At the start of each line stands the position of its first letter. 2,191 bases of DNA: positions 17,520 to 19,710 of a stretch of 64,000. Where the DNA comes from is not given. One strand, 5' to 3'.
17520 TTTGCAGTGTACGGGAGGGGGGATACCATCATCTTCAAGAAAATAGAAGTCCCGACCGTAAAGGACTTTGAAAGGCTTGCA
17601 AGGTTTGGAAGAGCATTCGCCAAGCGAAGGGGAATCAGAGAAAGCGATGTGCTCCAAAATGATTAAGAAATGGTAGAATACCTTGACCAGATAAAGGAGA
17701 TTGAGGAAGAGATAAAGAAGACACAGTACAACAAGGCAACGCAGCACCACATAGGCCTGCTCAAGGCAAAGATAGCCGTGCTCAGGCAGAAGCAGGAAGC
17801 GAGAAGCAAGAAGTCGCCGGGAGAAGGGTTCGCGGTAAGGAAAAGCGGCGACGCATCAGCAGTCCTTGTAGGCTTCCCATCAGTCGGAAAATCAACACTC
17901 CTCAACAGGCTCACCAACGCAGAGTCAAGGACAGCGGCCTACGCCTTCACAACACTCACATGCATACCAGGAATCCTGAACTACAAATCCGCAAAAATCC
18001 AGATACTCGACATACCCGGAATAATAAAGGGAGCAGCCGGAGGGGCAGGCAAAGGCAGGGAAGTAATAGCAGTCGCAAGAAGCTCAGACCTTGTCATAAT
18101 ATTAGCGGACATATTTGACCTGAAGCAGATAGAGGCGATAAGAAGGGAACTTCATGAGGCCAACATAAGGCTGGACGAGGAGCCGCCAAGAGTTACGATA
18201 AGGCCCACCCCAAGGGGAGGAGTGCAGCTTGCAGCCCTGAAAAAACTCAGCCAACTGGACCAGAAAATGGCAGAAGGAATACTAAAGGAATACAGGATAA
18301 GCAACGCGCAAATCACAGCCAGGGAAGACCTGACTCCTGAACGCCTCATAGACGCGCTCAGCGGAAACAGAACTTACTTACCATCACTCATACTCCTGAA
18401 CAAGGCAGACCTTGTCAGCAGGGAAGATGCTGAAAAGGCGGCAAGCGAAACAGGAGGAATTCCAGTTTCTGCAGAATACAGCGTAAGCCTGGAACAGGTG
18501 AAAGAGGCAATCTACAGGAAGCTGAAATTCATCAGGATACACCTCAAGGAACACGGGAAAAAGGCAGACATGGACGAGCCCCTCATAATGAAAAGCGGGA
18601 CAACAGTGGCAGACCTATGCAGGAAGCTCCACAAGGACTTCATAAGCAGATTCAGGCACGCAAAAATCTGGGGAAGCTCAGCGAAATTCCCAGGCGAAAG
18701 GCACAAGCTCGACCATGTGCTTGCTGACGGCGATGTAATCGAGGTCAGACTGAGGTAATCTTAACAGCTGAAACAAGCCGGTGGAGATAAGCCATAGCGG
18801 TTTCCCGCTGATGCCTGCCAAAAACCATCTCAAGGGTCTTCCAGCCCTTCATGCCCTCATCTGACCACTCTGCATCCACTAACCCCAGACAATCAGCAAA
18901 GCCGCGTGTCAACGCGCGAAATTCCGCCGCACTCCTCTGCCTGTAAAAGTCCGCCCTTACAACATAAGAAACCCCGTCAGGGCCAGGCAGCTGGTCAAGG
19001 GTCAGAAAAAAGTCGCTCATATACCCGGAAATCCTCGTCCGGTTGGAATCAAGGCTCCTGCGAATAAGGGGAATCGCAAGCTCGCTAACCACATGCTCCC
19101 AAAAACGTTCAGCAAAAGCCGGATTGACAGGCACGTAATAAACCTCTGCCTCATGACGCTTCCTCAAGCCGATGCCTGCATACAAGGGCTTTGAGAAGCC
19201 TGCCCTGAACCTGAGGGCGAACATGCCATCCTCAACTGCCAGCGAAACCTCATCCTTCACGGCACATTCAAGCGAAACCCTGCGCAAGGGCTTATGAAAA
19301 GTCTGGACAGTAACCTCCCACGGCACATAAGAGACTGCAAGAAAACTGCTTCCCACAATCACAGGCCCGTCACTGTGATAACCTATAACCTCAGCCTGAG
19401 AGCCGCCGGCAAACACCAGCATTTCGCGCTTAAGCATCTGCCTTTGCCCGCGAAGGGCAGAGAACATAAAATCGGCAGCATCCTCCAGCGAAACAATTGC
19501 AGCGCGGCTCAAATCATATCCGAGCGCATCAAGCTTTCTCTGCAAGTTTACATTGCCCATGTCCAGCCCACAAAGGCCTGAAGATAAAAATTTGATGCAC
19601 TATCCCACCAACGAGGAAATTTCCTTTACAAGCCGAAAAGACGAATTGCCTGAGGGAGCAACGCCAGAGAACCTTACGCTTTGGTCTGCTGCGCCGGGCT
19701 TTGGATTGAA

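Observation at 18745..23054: Uncharacterised six-gene operon: Cys-repeat membrane protein, two paralogous AAA+ ATPases and three orphan proteins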

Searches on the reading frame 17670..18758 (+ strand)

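Call 7: search_protein_families(library=ncbifam, proteins=[window:17670-18758:+], max_evalue=0.1)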
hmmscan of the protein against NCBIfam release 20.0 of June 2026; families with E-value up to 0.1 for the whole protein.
window:17670-18758:+ (362 aa): 27 families (the best 25 are shown)
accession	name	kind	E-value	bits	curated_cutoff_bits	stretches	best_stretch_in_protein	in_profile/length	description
NF008955.0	PRK12297.1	equivalog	1.4e-23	83.5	406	1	63-177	161-282/429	GTPase ObgE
NF008956.1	PRK12299.1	equivalog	4.6e-23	81.7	300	1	62-176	159-275/327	GTPase ObgE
TIGR02729.1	Obg_CgtA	equivalog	2.2e-21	76.2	280.25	1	63-177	159-280/329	Obg family GTPase CgtA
TIGR00231.1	small_GTP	domain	1.1e-18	67.5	42.5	1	64-165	6-112/164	GTP-binding protein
NF008954.1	PRK12296.1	equivalog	2e-15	56.2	377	1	63-161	161-256/470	GTPase ObgE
NF007171.0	PRK09602.1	subfamily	6e-13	48.4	387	3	65-102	6-43/397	YchF-related putative GTPase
NF000908.1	PRK00089.1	equivalog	2.3e-12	46.8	237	1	64-163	6-108/291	GTPase Era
TIGR03156.1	GTP_HflX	equivalog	7.8e-10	38.2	216.75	2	31-114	159-243/351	GTPase HflX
TIGR03596.1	GTPase_YlqF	equivalog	2.7e-09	36.8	208.2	1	24-119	87-174/276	ribosome biogenesis GTPase YlqF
TIGR00437.1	feoB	equivalog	2.3e-08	33.2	315.65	1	68-119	1-52/594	ferrous iron transport protein B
TIGR00436.1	era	equivalog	2.6e-08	33.6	116.25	1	66-120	5-60/270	GTPase Era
TIGR00092.1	TIGR00092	equivalog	9.8e-08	31.5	279.2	2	63-108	4-50/368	redox-regulated ATPase YchF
NF003661.0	PRK05291.1-3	equivalog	1.4e-07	31.2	380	1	62-285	217-370/448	tRNA uridine-5-carboxymethylaminomethyl(34) synthesis GTPase MnmE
TIGR03594.1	GTPase_EngA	equivalog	8.7e-07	28.3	306.7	1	37-123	159-238/432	ribosome biogenesis GTPase Der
TIGR03597.1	GTPase_YqeH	equivalog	8.8e-06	25.1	297.4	1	61-120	155-217/361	ribosome biogenesis GTPase YqeH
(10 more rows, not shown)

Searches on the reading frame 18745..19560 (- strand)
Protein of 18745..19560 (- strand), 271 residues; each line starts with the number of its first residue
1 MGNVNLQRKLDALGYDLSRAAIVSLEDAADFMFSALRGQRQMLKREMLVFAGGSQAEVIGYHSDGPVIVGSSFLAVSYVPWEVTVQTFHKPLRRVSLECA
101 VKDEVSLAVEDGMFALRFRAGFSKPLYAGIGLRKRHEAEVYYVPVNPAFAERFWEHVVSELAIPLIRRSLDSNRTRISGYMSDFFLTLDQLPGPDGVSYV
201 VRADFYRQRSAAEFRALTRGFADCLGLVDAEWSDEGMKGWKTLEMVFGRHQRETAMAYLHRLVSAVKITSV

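Call 3: search_protein_families(library=pfam, proteins=[window:18745-19560:-], max_evalue=1)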
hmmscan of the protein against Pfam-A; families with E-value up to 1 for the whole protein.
window:18745-19560:- (271 aa): 0 families

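Call 4: search_protein_families(library=padloc, proteins=[window:18745-19560:-], max_evalue=1)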
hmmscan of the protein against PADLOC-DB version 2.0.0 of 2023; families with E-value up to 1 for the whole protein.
window:18745-19560:- (271 aa): 0 families

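Call 6: find_encoding_contigs(protein=window:18745-19560:-, flank=10000, max_places=6)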
Protein window:18745-19560:- (271 aa): 7 contigs read that carry it; 3 places shown.
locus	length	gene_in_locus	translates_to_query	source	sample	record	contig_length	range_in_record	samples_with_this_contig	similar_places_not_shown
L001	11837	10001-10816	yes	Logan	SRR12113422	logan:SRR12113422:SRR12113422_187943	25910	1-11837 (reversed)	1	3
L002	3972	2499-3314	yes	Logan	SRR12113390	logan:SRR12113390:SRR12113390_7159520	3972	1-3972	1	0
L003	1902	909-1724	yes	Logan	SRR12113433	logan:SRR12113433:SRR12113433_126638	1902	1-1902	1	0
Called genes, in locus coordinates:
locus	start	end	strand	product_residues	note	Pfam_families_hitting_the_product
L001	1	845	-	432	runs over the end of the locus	-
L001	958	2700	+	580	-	PF00009:GTP_EFTU, PF01926:MMR_HSR1 (weak), PF22042:EF-G_D2 (faint), PF03144:GTP_EFTU_D2, PF11987:IF-2, PF14578:GTP_EFTU_D4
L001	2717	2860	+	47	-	-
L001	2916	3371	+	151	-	PF13636:Methyltranf_PUA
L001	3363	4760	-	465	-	-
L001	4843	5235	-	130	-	PF04027:DUF371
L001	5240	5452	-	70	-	-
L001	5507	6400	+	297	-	PF00733:Asn_synthase, PF24167:DUF7411 (weak), PF00733:Asn_synthase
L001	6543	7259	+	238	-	-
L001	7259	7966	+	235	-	PF13191:AAA_16 (faint), PF13173:AAA_14 (weak)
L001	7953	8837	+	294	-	PF01637:ATPase_2 (faint), PF13191:AAA_16 (faint), PF13173:AAA_14 (weak), PF13401:AAA_22 (faint)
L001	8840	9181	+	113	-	-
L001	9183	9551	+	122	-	-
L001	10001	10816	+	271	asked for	-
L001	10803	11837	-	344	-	?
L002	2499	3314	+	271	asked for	-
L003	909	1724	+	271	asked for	-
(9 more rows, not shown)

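Call 7: search_protein_families(library=ncbifam, proteins=[window:18745-19560:-], max_evalue=0.1)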
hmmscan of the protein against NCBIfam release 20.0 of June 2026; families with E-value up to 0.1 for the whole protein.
window:18745-19560:- (271 aa): 0 families

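Call 8: find_homologous_proteins(query=window:18745-19560:-, max_evalue=0.001)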
Query window:18745-19560:- (271 aa): 1 proteins with E <= 0.001 among 1729 candidates.
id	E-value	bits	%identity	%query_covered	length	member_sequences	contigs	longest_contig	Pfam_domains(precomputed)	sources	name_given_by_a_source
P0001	9.5e-177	604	100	100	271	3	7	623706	-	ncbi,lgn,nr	ncbi:hypothetical protein HYY74_02425 [Candidatus Woesearchaeota archaeon]|nr:hypothetical protein [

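Call 53: search_protein_representatives(protein=window:18745-19560:-)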
Query: 271 residues. Proteins with E-value up to 0.001 (for the whole library): 1; up to 1e-10: 1; up to 1e-30: 1. The best 1 are listed.
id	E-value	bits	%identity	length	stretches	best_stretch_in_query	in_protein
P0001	3.0e-177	603.5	100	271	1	1-271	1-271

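Call 54: predict_structure(protein=window:18745-19560:-)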
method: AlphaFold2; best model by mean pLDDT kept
length: 271 residues; sequences in the alignment: 1
mean_pLDDT: 33.1   pTM: 0.21
mean pLDDT of the five models: 33.1, 33.0, 32.0, 31.0, 28.1
residues with pLDDT >= 90: 0; 70-90: 0; 50-70: 0; < 50: 271
segments of 3 or more residues with pLDDT < 50: 1-271
pLDDT, mean of each block of 10 residues (from residue 1): 39 41 42 36 35 32 30 25 22 23 30 30 24 25 32 37 38 33 28 29 33 41 42 44 39 38 28 26
secondary structure, 60 per line:
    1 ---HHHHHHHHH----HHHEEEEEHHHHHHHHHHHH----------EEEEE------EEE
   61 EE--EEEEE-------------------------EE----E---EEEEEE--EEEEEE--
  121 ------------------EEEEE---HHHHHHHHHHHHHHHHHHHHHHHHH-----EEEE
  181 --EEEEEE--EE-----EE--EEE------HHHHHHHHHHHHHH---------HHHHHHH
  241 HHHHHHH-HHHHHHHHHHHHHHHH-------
elements in order: H4-12 E20-24 H25-36 E47-51 E58-62 E65-69 E105-110 E113-118 E139-143 H147-171 E177-180 E183-188 E202-204 H211-224 H234-247 H249-264

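Call 58: search_protein_families(library=phrogs, proteins=[window:18745-19560:-], max_evalue=0.01)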
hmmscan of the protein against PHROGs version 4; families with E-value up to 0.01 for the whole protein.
window:18745-19560:- (271 aa): 0 families
